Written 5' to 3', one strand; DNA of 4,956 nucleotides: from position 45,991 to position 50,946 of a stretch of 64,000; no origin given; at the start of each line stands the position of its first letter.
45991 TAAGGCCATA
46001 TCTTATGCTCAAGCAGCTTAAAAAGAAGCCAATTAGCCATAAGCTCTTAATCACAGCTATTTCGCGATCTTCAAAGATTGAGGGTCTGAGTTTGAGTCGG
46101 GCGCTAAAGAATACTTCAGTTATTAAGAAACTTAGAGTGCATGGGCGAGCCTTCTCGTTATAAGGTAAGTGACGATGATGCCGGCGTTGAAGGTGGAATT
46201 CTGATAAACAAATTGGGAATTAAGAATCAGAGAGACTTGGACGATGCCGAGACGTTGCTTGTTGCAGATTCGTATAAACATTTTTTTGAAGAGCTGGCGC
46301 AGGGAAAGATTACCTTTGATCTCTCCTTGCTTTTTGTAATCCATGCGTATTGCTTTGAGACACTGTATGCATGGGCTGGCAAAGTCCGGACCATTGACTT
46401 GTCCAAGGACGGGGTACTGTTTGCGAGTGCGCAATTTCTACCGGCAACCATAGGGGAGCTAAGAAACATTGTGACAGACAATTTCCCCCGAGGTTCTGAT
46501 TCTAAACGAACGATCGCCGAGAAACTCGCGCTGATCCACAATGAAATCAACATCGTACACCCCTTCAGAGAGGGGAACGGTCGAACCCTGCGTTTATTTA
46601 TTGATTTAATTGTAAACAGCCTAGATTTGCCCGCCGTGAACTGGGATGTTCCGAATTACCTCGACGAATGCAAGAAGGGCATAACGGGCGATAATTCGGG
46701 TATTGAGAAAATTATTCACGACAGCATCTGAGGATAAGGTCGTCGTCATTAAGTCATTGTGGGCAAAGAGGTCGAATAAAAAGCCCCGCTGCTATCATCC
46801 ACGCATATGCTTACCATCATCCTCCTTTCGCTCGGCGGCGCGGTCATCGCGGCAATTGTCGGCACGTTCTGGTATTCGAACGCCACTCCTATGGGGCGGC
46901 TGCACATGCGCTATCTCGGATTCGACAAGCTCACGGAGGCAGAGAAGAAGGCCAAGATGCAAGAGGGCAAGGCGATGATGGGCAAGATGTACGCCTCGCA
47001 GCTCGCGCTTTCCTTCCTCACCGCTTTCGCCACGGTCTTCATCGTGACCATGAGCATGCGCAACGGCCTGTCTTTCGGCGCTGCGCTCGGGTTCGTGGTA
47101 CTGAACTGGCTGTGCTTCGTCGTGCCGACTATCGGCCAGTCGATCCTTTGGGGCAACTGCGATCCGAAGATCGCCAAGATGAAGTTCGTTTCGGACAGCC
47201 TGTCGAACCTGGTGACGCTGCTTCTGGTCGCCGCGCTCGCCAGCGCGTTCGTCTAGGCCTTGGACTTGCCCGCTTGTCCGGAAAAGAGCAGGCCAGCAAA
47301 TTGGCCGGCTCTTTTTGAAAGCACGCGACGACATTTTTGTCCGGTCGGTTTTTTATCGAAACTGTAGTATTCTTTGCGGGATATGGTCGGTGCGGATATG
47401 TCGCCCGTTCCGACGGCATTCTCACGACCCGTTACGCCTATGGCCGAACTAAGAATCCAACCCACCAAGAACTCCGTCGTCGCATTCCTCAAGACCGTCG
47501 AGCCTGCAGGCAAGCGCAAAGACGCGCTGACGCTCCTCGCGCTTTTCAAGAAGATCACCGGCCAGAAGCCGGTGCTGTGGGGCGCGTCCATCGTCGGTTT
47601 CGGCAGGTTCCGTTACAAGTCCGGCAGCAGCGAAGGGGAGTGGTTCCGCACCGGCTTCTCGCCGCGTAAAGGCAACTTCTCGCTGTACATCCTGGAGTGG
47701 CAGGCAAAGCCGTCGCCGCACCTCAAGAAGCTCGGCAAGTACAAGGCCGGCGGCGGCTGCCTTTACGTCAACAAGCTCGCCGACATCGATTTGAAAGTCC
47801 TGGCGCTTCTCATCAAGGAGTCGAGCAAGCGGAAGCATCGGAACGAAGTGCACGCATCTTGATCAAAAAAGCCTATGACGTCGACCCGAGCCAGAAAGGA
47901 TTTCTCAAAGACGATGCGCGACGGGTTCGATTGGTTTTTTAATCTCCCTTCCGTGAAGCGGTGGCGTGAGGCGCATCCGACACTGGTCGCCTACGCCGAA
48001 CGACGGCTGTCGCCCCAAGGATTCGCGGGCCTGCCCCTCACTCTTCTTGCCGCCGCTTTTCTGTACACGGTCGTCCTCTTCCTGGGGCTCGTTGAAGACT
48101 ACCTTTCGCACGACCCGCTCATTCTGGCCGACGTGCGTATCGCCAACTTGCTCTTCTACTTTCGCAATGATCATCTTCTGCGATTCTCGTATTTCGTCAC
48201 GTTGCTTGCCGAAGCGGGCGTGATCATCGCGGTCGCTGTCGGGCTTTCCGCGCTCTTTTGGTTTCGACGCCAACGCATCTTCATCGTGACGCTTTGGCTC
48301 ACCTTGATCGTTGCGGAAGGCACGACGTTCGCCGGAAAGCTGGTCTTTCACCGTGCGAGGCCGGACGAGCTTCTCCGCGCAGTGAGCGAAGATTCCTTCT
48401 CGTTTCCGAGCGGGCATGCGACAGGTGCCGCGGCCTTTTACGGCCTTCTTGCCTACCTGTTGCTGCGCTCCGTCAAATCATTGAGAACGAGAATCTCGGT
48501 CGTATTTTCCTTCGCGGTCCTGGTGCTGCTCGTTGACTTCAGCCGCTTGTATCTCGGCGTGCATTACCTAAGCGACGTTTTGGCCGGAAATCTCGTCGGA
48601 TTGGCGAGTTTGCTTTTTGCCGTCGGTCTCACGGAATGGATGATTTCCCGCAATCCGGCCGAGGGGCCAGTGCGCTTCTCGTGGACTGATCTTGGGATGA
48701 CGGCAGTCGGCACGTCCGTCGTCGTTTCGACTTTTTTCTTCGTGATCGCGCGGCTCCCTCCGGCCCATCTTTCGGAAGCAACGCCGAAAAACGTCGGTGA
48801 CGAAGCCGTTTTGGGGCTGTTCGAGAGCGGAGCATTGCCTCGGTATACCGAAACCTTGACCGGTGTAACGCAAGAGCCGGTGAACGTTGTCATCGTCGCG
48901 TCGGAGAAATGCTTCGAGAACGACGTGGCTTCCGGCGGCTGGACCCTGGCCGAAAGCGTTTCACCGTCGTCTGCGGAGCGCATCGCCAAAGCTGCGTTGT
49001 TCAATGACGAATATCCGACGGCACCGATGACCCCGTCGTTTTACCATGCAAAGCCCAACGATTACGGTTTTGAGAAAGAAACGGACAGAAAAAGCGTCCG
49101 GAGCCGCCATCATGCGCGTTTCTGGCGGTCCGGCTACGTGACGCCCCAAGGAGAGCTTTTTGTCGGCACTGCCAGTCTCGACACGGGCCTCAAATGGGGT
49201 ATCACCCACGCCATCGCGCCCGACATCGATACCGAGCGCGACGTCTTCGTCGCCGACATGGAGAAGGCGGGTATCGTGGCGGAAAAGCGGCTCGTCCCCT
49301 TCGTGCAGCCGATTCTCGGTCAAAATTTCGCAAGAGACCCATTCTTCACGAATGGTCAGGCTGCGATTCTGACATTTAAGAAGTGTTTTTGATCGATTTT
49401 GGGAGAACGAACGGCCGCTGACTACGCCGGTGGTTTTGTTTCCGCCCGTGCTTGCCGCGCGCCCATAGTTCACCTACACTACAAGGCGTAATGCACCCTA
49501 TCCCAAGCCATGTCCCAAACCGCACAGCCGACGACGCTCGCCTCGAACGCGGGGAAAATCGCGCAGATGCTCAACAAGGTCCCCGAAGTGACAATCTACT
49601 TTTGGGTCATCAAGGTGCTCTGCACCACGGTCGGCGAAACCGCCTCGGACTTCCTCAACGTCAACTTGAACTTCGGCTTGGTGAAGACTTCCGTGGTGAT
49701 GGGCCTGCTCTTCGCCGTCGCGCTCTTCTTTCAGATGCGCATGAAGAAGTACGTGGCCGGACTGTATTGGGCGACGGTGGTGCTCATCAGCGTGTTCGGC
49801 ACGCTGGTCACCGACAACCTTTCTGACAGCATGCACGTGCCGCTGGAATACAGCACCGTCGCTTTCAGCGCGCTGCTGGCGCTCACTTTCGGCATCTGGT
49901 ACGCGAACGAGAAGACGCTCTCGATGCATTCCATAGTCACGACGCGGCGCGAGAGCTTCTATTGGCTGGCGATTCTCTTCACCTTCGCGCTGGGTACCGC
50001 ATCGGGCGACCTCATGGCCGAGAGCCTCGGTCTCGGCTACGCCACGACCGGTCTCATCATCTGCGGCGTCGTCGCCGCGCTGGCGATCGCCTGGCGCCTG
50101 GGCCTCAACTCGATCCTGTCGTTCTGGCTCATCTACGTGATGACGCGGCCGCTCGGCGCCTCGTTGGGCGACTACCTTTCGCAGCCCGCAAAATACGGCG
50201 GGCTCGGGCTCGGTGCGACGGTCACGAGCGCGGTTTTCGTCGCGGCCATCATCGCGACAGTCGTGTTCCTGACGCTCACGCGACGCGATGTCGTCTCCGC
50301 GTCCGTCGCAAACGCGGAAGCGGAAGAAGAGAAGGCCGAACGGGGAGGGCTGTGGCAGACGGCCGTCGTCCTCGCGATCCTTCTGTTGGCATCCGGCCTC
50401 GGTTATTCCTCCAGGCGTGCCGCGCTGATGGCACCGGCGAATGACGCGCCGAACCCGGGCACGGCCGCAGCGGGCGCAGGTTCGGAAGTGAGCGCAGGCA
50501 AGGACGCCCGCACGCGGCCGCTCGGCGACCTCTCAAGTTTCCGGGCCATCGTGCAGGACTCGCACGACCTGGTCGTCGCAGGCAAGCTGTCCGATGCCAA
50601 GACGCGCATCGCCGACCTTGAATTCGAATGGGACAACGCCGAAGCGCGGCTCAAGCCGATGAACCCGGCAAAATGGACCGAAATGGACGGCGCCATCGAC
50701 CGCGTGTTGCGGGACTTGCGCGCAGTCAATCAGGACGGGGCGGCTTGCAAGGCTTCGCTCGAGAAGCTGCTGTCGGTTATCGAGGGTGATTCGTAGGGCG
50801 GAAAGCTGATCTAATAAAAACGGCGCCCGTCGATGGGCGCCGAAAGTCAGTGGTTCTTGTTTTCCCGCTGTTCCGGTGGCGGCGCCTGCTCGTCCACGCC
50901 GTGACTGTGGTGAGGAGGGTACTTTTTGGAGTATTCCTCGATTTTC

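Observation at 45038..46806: Low-GC islet at the 3' side of an intron-containing tRNA carrying a FicT/FicA-like toxin-antitoxin pair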

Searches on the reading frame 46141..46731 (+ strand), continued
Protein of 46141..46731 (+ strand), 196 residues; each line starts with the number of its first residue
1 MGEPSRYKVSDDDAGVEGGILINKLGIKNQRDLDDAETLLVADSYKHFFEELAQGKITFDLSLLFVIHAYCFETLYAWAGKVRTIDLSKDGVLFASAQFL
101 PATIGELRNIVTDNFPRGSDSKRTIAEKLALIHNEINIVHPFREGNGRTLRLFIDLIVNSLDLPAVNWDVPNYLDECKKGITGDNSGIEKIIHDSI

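Call 83: search_dna_similar(query=window:46141-46731:+, collection=phages, mode=protein, max_rows=8)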
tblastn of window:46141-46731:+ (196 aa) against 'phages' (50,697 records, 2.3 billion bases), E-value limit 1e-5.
Records with a match: 17; places in all: 17; records where one place covers at least 80% of the query: 5.
Best place of each record, by identity: <60% 17.
By first word of the organism name: Salmonella 7; Bacteriophage 5; Yersinia 5.
By host as written in the record: - 4; Yersinia pestis EV76-CN 4; Homo sapiens 2; Salmonella enterica subsp. enterica serovar Typhi Ty054 2; Salmonella enterica 2; Helicobacter cetorum 1; Salmonella enterica subsp. enterica serovar Kentucky 1; Yersinia pestis 1.
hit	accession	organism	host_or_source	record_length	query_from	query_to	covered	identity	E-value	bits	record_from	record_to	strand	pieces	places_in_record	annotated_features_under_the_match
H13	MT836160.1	Bacteriophage sp.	human fecal samples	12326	13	174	83%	32.2%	3e-15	79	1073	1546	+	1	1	record has no annotation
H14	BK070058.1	Bacteriophage sp.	Helicobacter cetorum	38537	24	184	82%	29.3%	2e-9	62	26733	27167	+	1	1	cell filamentation protein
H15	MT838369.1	Bacteriophage sp.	human fecal samples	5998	20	168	76%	31.3%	1e-13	74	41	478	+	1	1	record has no annotation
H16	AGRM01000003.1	Salmonella enterica subsp. houtenae str. ATCC BAA-1581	Homo sapiens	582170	20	196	90%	23.3%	7e-9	60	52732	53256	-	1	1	toxin-antitoxin system, toxin component, Fic family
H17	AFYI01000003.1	Salmonella enterica subsp. enterica serovar Infantis str. ...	Homo sapiens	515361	20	196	90%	23.3%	1e-8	60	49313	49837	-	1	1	toxin-antitoxin system, toxin component, Fic family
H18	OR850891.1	Salmonella phage S.Kent 1-2-1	Salmonella enterica subsp. enterica ...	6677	20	196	90%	23.3%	1e-8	59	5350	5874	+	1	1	record has no annotation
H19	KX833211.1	Salmonella phage STYP1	Salmonella enterica subsp. enterica ...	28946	58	195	70%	26.2%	7e-7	54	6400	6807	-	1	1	vbhT: Adenosine monophosphate-protein transferase VbhT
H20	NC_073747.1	Salmonella phage STYP1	Salmonella enterica subsp. enterica ...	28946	58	195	70%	26.2%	7e-7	54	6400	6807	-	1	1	vbhT: Adenosine monophosphate-protein transferase VbhT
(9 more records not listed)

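Call 93: predict_structure(alignment_id=A1)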
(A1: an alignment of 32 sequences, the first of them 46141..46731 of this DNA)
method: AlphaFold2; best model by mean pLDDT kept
length: 196 residues; sequences in the alignment: 32
mean_pLDDT: 88.7   pTM: 0.85
mean pLDDT of the five models: 88.7, 87.2, 86.1, 83.4, 83.2
residues with pLDDT >= 90: 141; 70-90: 33; 50-70: 14; < 50: 8
segments of 3 or more residues with pLDDT < 50: 1-8
pLDDT, mean of each block of 10 residues (from residue 1): 41 71 91 94 98 96 97 94 73 75 93 96 98 94 90 98 96 92 94 97
secondary structure, 60 per line:
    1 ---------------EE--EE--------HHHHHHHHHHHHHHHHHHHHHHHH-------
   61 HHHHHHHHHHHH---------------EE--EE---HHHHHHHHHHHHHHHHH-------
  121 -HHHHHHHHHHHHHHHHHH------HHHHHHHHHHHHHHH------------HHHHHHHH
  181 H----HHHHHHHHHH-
elements in order: H30-53 H61-72 H97-113 H122-139 H146-160 H173-181 H186-195

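Call 96: fold_search(model_id=the predicted structure, library=pdb)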
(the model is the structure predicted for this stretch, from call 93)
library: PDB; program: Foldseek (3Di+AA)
matches with E <= 10: 183; with E <= 0.001: 88
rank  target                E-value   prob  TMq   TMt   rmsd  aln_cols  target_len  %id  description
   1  3shg_A                1.7e-08  1.00  0.78  0.78   3.6       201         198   26  VBHT Fic protein from BARTONELLA SCHOENBUCHENSIS in complex with VBHA antitoxin (released 2012-01-25)
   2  3zcb_A                3.1e-08  1.00  0.76  0.81   2.5       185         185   26  VbhT Fic protein from Bartonella schoenbuchensis in complex with VbhA antitoxin mutant E24G and ATP (released 2013-06-19)
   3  5nv5_A                3.1e-08  1.00  0.72  0.71   3.5       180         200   29  Enterococcus faecalis FIC protein (released 2018-05-30)
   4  3zc7_A                5.2e-08  1.00  0.79  0.78   2.4       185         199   26  VbhT Fic protein from Bartonella schoenbuchensis in complex with VbhA antitoxin and ATP (released 2013-06-19)
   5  6erb_B                6.1e-08  1.00  0.72  0.71   2.9       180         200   29  Enterococcus faecalis FIC protein (H111A) in complex with sulfate. (released 2019-02-06)
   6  5nv5_C                7.9e-08  1.00  0.72  0.71   2.9       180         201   29  Enterococcus faecalis FIC protein (released 2018-05-30)
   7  4py3_F                1.1e-07  1.00  0.79  0.74   4.4       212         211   18  Crystal Structure of the N-terminal FIC domain of Bep8 protein (VirB-translocated Bartonella effector protein) from Ba (released 2015-06-10)
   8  4wgj                  1.3e-07  1.00  0.73  0.69   4.4       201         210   20  Crystal Structure of BepC protein (VirB-translocated Bartonella effector protein) with bound AMPPNP from Bartonella trib (released 2015-10-14)
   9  6erb_A                1.6e-07  1.00  0.70  0.70   3.5       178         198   29  Enterococcus faecalis FIC protein (H111A) in complex with sulfate. (released 2019-02-06)
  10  6ep0_A                1.6e-07  1.00  0.74  0.73   2.7       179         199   28  Enterococcus faecalis FIC protein in complex with AMP and calcium ion. (released 2019-02-06)
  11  5nv5_B                2.0e-07  1.00  0.72  0.71   2.7       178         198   29  Enterococcus faecalis FIC protein (released 2018-05-30)
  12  5nwf_A                2.1e-07  1.00  0.71  0.69   2.8       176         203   27  Enterococcus faecalis FIC protein (H111A). (released 2018-05-30)
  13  4py3_J                2.6e-07  1.00  0.79  0.73   3.8       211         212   18  Crystal Structure of the N-terminal FIC domain of Bep8 protein (VirB-translocated Bartonella effector protein) from Ba (released 2015-06-10)
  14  4py3_C                2.6e-07  1.00  0.79  0.72   3.8       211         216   18  Crystal Structure of the N-terminal FIC domain of Bep8 protein (VirB-translocated Bartonella effector protein) from Ba (released 2015-06-10)
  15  4py3_A                3.8e-07  1.00  0.75  0.69   3.7       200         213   19  Crystal Structure of the N-terminal FIC domain of Bep8 protein (VirB-translocated Bartonella effector protein) from Ba (released 2015-06-10)
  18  5jff_A                4.4e-07  1.00  0.73  0.76   4.2       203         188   21  E. coli EcFicT mutant G55R in complex with EcFicA (released 2016-10-05)
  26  8wt0_A                1.1e-06  1.00  0.72  0.77   3.1       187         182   21  The toxin-antitoxin complex Fic-1-AntF is a deAMPylase that regulates the activity of DNA gyrase (released 2024-10-23)
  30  5jff_C                2.2e-06  1.00  0.72  0.75   3.2       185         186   21  E. coli EcFicT mutant G55R in complex with EcFicA (released 2016-10-05)
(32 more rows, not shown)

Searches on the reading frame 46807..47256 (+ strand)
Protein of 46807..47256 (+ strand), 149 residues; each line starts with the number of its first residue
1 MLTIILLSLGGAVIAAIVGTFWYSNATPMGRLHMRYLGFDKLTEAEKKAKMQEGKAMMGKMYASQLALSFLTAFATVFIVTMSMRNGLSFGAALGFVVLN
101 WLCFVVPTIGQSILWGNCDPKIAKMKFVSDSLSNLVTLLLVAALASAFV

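Call 6: search_protein_families(library=pfam, proteins=[window:46807-47256:+], max_evalue=1)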
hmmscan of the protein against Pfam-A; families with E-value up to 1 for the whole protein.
window:46807-47256:+ (149 aa): 2 families
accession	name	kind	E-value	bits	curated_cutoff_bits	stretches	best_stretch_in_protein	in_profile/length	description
PF08570.15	DUF1761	-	1.5e-09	38.6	31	1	9-142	4-119/123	Protein of unknown function (DUF1761)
PF11885.13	DUF3405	-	0.22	10.7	25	1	18-62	442-487/493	Protein of unknown function (DUF3405)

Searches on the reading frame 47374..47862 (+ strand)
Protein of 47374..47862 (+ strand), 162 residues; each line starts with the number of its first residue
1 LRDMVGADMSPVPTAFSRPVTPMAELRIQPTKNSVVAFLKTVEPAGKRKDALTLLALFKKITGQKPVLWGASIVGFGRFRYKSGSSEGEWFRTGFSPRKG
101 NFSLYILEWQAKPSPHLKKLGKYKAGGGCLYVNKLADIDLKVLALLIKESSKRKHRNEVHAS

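Call 6: search_protein_families(library=pfam, proteins=[window:47374-47862:+], max_evalue=1)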
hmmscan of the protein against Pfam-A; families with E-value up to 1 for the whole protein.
window:47374-47862:+ (162 aa): 1 family
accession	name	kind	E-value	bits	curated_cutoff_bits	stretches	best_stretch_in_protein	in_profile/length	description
PF08818.16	DUF1801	-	1.3e-07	32.4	27.2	1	47-149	1-83/85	Domain of unknown function (DU1801)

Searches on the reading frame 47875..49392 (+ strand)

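Call 6: search_protein_families(library=pfam, proteins=[window:47875-49392:+], max_evalue=1)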
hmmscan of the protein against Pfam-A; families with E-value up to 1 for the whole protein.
window:47875-49392:+ (505 aa): 4 families
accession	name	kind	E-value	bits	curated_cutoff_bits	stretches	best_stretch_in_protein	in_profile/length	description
PF14067.11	LssY_C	-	1.7e-42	145.6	25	1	320-495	3-187/188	LssY C-terminus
PF01569.27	PAP2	-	4.4e-19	69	27.2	1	138-251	3-123/130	PAP2 superfamily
PF14378.12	PAP2_3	-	5.7e-05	23.4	27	1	154-247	104-189/190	PAP2 superfamily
PF17310.7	DUF5357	-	0.15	11.1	25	1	210-291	23-97/322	Family of unknown function (DUF5357)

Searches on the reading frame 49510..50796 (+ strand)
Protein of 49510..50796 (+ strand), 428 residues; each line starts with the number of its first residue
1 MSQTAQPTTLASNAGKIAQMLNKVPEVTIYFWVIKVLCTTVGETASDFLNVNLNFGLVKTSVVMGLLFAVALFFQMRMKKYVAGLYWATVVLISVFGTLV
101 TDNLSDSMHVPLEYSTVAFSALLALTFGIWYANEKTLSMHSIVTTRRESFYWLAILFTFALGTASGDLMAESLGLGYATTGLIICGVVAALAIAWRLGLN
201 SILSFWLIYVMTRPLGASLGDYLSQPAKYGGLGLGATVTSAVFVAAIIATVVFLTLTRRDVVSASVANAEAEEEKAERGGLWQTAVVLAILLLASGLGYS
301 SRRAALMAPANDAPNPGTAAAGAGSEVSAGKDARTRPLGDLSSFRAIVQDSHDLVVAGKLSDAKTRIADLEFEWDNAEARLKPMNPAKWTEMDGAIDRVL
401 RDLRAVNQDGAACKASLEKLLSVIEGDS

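Call 95: search_protein_families(library=pfam, proteins=[window:49510-50796:+], max_evalue=0.00001)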
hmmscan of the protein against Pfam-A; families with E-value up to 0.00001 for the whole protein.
window:49510-50796:+ (428 aa): 1 family
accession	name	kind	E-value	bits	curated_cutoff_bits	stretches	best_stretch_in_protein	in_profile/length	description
PF03988.17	DUF347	-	4.8e-60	200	28.2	4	30-81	1-52/52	Repeat of Unknown Function (DUF347)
